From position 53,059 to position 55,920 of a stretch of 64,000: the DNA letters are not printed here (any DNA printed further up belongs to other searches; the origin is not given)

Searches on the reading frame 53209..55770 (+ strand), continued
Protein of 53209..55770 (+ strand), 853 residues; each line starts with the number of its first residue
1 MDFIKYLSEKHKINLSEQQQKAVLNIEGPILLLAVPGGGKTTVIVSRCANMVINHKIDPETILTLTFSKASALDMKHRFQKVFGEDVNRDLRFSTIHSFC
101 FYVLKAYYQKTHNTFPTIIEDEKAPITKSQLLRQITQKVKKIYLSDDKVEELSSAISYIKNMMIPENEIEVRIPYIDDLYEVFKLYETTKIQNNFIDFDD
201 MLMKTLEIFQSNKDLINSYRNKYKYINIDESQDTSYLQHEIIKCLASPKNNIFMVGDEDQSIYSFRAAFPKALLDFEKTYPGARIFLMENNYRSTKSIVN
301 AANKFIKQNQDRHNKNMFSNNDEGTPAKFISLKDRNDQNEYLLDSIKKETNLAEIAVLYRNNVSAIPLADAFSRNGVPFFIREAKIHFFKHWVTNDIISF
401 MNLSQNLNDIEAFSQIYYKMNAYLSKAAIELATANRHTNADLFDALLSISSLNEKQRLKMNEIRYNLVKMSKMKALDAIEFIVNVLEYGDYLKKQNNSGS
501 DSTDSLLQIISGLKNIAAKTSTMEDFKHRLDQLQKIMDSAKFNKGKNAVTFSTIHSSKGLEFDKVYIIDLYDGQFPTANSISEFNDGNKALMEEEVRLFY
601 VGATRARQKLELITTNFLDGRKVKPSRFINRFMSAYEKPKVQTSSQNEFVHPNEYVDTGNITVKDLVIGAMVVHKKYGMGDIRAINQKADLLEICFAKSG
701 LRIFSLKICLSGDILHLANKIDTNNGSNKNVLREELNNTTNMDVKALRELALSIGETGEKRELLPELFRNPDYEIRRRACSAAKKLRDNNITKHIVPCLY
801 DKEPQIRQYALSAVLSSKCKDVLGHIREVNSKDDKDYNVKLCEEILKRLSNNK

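Call 85: search_dna_similar(query=window:53209-55770:+, collection=plasmids, mode=protein, max_rows=10, max_evalue=1e-50)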
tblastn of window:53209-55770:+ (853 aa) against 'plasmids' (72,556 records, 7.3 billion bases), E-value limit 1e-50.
Records with a match: 120; places in all: 124; records where one place covers at least 80% of the query: 36.
Best place of each record, by identity: <60% 120.
By first word of the organism name: Bacillus 25; Clostridium 18; Paenibacillus 6; Acinetobacter 6; Paracoccus 5; Escherichia 5; Sinorhizobium 3; Fusobacterium 2; Listeria 2; Mycoplasmopsis 2; and 39 more.
By predicted mobility (MOB-suite, as given by PLSDB): non-mobilizable 104; mobilizable 9; conjugative 7.
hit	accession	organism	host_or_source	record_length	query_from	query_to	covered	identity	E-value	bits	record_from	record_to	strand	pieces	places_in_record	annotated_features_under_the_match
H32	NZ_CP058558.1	Alkaliphilus sp. B6464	-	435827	2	629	74%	43.7%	1e-162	532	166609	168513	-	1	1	ATP-dependent helicase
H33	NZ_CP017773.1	Paenibacillus crassostreae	whole organism, cell ...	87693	13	716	83%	38.0%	6e-142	472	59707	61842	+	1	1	ATP-dependent helicase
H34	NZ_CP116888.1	Aneurinibacillus sp. Ricciae_BoGa-3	whole organism,Plant material,Lab grown ...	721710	3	718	84%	37.3%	2e-142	473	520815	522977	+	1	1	ATP-dependent helicase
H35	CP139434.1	Brevibacillus halotolerans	cell culture,freshwater soil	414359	9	715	83%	36.7%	9e-138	460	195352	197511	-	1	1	ATP-dependent helicase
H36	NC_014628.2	Paenibacillus polymyxa SC2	-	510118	1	716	84%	35.6%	4e-132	443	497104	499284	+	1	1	ATP-dependent helicase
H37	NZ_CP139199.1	Paenibacillus polymyxa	mixed culture,soil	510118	1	716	84%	35.6%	4e-132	443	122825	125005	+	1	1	ATP-dependent helicase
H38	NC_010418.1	Clostridium botulinum A3 str. Loch Maree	-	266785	2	715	84%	32.9%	1e-91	325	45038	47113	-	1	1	ATP-dependent helicase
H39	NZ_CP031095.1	Clostridium botulinum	Homo sapiens,human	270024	2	715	84%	32.9%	3e-91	324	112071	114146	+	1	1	ATP-dependent helicase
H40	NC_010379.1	Clostridium botulinum B1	-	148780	2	715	84%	32.8%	3e-91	323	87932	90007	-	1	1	ATP-dependent helicase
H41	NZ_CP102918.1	Clostridium botulinum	Pate collected as part of botulism ...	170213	2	715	84%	32.8%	8e-91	322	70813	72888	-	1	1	ATP-dependent helicase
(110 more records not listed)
